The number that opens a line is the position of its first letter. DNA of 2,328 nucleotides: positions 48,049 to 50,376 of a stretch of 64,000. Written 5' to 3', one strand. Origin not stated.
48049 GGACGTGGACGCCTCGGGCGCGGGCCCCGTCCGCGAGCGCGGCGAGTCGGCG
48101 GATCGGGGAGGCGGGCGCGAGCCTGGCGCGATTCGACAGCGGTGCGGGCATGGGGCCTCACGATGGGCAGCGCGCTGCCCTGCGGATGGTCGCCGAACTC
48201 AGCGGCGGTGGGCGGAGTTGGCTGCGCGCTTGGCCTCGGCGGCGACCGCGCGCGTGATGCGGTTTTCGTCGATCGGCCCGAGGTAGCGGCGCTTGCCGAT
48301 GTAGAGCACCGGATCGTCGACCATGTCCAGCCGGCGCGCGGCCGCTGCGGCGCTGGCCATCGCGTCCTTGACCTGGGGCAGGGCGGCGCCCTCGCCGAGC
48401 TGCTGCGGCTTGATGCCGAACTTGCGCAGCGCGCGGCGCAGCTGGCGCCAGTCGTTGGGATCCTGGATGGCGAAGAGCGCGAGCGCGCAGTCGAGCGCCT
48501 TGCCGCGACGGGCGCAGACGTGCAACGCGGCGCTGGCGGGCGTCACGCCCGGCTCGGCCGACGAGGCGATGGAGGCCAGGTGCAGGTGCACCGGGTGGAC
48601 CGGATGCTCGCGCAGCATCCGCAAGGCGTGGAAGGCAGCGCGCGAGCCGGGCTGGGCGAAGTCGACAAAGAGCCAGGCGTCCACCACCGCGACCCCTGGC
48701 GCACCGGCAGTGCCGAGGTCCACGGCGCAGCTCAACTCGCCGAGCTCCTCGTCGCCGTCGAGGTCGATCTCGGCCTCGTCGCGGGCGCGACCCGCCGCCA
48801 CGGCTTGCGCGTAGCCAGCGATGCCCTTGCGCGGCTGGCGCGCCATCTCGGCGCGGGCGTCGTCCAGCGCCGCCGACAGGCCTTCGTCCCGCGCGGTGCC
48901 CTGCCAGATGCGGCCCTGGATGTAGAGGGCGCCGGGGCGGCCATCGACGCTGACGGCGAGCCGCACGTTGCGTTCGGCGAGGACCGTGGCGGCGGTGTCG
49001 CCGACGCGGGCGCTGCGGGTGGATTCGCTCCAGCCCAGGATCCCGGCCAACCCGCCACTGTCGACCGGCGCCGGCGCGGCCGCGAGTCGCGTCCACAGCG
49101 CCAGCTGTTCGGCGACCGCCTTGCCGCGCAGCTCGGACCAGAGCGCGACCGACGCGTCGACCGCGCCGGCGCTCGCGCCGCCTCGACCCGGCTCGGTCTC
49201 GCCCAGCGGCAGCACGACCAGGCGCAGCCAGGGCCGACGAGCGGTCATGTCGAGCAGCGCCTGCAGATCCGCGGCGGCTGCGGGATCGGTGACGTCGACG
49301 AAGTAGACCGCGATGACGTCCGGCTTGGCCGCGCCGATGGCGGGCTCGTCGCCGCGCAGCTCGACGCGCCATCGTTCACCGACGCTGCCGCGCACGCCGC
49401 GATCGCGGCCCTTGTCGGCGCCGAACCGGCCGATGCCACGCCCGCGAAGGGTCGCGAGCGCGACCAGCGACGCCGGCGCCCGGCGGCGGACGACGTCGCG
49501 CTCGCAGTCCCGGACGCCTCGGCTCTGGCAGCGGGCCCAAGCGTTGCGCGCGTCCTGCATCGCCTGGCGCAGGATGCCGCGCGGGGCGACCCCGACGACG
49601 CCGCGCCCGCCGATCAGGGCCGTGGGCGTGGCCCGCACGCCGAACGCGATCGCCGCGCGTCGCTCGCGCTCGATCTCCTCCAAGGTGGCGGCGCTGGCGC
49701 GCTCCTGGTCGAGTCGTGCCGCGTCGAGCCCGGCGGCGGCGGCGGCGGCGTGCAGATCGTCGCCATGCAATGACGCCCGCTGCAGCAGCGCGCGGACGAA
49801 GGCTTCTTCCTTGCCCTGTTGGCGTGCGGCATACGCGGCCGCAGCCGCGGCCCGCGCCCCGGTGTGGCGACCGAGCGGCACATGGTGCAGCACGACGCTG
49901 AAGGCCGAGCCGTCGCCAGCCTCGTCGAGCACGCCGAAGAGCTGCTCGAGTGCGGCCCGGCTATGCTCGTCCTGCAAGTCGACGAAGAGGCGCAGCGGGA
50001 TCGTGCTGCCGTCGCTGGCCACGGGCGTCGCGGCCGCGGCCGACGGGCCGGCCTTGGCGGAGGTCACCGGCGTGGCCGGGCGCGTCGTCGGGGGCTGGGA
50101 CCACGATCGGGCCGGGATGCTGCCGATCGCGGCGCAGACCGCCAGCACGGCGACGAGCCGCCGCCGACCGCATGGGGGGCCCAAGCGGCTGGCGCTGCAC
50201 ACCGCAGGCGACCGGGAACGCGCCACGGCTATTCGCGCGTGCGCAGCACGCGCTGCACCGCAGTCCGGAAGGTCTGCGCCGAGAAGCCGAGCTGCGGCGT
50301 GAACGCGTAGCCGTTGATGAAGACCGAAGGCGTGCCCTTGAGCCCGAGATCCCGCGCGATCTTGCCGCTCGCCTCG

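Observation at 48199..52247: Tandem pair of triple-DsbA-domain proteins: one with three thioredoxin active sites, its neighbour a pseudo-enzyme with every CxxC lost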

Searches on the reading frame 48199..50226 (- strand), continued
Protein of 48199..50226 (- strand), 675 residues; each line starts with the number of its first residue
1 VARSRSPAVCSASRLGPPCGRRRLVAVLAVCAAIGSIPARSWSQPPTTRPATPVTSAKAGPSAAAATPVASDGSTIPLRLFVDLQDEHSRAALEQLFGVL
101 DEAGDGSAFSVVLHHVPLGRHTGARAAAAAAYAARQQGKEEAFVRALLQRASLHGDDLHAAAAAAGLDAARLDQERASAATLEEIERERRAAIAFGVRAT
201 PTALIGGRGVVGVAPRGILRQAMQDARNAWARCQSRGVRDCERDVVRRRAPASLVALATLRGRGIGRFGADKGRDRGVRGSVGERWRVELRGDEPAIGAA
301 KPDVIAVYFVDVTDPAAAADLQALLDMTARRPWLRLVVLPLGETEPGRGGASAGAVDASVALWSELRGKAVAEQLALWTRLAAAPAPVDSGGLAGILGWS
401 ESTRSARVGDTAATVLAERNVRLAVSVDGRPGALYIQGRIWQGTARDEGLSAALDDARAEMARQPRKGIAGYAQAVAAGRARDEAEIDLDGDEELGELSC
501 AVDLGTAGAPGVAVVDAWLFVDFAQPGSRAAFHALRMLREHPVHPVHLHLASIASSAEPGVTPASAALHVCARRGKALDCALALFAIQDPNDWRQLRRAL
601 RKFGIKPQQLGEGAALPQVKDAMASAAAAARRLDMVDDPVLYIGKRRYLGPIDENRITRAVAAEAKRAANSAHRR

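Call 64: list_cluster_members(proteins=[P0005, P0011, P0133, P0137, P0139, P0142, P0145, P0147, P0157, P0182])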
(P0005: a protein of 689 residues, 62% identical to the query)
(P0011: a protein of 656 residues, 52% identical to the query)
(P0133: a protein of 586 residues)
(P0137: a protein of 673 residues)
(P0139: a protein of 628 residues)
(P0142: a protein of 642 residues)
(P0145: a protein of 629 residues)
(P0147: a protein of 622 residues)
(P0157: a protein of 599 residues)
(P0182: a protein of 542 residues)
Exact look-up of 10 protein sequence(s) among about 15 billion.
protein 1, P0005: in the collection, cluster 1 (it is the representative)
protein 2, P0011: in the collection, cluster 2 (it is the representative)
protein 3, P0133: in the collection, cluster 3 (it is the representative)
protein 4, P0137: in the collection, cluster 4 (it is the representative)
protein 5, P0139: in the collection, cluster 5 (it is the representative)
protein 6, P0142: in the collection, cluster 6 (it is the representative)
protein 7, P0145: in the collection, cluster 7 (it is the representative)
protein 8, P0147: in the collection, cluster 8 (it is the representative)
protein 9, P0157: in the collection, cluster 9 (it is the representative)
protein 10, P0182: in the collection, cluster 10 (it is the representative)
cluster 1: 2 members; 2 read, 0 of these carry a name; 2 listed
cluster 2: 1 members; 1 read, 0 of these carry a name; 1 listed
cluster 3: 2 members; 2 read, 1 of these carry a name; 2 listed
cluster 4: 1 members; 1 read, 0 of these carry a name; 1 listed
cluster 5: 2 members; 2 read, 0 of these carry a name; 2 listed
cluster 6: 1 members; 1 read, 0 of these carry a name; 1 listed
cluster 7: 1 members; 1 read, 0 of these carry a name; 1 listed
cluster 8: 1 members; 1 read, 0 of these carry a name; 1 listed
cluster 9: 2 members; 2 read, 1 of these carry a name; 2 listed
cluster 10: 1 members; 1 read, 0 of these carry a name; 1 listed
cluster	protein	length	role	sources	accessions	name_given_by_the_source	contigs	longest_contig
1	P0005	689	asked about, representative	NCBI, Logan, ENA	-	-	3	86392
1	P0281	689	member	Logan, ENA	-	-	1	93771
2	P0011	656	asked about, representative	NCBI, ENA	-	-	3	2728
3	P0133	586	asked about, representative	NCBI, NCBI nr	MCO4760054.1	MAG: hypothetical protein KC502_01005 [Myxococcales bacterium] | hypothetical protein [Myxococcales bacterium]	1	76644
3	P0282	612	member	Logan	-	-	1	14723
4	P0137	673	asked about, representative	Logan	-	-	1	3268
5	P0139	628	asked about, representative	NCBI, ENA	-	-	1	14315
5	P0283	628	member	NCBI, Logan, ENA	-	-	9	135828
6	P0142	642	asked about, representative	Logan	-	-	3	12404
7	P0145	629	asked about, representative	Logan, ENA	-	-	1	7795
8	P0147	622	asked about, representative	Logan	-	-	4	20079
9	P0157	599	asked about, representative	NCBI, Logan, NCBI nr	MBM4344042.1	MAG: thioredoxin domain-containing protein [Deltaproteobacteria bacterium] | thioredoxin domain-containing protein [Deltaproteobacteria bacterium]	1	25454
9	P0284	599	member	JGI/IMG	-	-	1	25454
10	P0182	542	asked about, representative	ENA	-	-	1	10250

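Call 65: find_encoding_contigs(protein=P0139, flank=5000, max_places=1)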
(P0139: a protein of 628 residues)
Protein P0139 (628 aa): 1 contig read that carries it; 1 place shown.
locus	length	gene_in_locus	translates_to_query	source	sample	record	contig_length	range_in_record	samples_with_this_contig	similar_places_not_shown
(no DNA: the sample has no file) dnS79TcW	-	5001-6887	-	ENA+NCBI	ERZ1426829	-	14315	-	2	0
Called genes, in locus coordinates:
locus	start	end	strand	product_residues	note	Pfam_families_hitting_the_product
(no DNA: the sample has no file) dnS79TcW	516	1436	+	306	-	PF00582:Usp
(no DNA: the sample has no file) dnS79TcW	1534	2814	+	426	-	PF05496:RuvB_N, PF13191:AAA_16 (faint), PF00004:AAA, PF07728:AAA_5 (faint), PF13401:AAA_22 (faint), PF16193:AAA_assoc_2, PF12002:MgsA_C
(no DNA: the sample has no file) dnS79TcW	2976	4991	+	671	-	PF13462:Thioredoxin_4, PF01323:DSBA, PF13098:Thioredoxin_2 (faint), PF13743:Thioredoxin_5 (faint), PF13462:Thioredoxin_4, PF01323:DSBA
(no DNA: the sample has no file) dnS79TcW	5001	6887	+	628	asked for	PF01323:DSBA, PF13462:Thioredoxin_4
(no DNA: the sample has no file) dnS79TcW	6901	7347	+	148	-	-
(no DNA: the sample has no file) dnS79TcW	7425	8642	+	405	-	PF00155:Aminotran_1_2, PF01053:Cys_Met_Meta_PP (weak)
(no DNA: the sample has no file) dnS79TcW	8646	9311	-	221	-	PF09335:VTT_dom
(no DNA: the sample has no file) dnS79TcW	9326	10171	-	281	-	?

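Call 66: find_encoding_contigs(protein=P0157, flank=5000, max_places=1)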
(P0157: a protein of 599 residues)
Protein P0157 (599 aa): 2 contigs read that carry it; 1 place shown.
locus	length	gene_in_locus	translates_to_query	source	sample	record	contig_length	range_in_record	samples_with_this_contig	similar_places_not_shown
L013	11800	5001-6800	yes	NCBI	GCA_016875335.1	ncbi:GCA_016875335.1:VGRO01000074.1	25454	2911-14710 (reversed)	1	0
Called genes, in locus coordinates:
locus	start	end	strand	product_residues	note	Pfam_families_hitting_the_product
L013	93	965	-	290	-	PF00691:OmpA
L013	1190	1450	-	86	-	-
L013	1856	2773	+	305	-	PF00582:Usp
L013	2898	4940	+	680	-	PF13098:Thioredoxin_2 (faint), PF13462:Thioredoxin_4, PF01323:DSBA, PF13743:Thioredoxin_5 (weak), PF13462:Thioredoxin_4, PF01323:DSBA, PF13462:Thioredoxin_4, PF01323:DSBA, +1 more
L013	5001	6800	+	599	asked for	PF01323:DSBA (faint), PF13462:Thioredoxin_4 (weak)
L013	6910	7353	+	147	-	-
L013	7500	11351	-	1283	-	PF00526:Dicty_CTDC (weak)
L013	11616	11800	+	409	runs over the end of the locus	PF00155:Aminotran_1_2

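Call 76: search_protein_families(library=pfam, proteins=[L013:6910-7353:+], max_evalue=1)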
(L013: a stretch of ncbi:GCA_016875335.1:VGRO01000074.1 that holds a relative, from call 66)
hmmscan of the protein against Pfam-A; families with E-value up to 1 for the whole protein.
L013:6910-7353:+ (147 aa): 0 families

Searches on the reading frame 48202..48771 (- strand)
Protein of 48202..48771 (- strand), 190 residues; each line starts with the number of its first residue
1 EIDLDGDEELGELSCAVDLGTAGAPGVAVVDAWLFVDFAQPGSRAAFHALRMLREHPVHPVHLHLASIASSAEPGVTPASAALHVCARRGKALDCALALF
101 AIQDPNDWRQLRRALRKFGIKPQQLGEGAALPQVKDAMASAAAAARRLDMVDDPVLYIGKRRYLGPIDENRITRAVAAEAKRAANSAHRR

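Call 28: search_protein_families(library=pfam, proteins=[window:48202-48771:-], max_evalue=10)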
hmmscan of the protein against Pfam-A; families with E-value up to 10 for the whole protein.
seq(190 aa): 2 families
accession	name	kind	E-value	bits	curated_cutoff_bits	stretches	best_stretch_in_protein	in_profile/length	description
PF01323.26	DSBA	-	0.017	15.4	25.6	1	75-165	84-179/191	DSBA-like thioredoxin domain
PF22863.1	TraI_middle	-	0.067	13.8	27.6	1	101-148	27-74/89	TraI-like middle domain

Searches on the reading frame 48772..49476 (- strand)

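Call 28: search_protein_families(library=pfam, proteins=[window:48772-49476:-], max_evalue=10)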
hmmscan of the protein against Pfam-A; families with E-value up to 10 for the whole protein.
seq(235 aa): 1 family
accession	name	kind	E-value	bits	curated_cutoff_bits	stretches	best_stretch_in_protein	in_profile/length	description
PF15531.11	Ntox27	-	0.014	15.8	24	1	165-201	50-86/130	Bacterial toxin 27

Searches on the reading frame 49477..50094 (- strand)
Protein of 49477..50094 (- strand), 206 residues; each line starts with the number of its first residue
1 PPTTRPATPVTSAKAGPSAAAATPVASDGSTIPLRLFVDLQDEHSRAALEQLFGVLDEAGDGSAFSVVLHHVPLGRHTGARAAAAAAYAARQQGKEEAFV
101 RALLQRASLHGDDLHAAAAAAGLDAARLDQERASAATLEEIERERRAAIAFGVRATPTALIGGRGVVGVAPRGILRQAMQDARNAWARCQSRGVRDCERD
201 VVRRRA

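Call 28: search_protein_families(library=pfam, proteins=[window:49477-50094:-], max_evalue=10)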
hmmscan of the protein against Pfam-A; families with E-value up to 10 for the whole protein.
seq(206 aa): 4 families
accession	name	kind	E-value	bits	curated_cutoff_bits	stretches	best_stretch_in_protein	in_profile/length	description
PF01323.26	DSBA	-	6.6e-12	46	25.6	1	77-178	83-189/191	DSBA-like thioredoxin domain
PF13462.12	Thioredoxin_4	-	0.00022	21.9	23.2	1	64-166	47-150/165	Thioredoxin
PF10006.14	DUF2249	-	0.03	14.6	29.5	1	39-97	3-63/70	Uncharacterized conserved protein (DUF2249)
PF13743.12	Thioredoxin_5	-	0.1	12.8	27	1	86-161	80-163/186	Thioredoxin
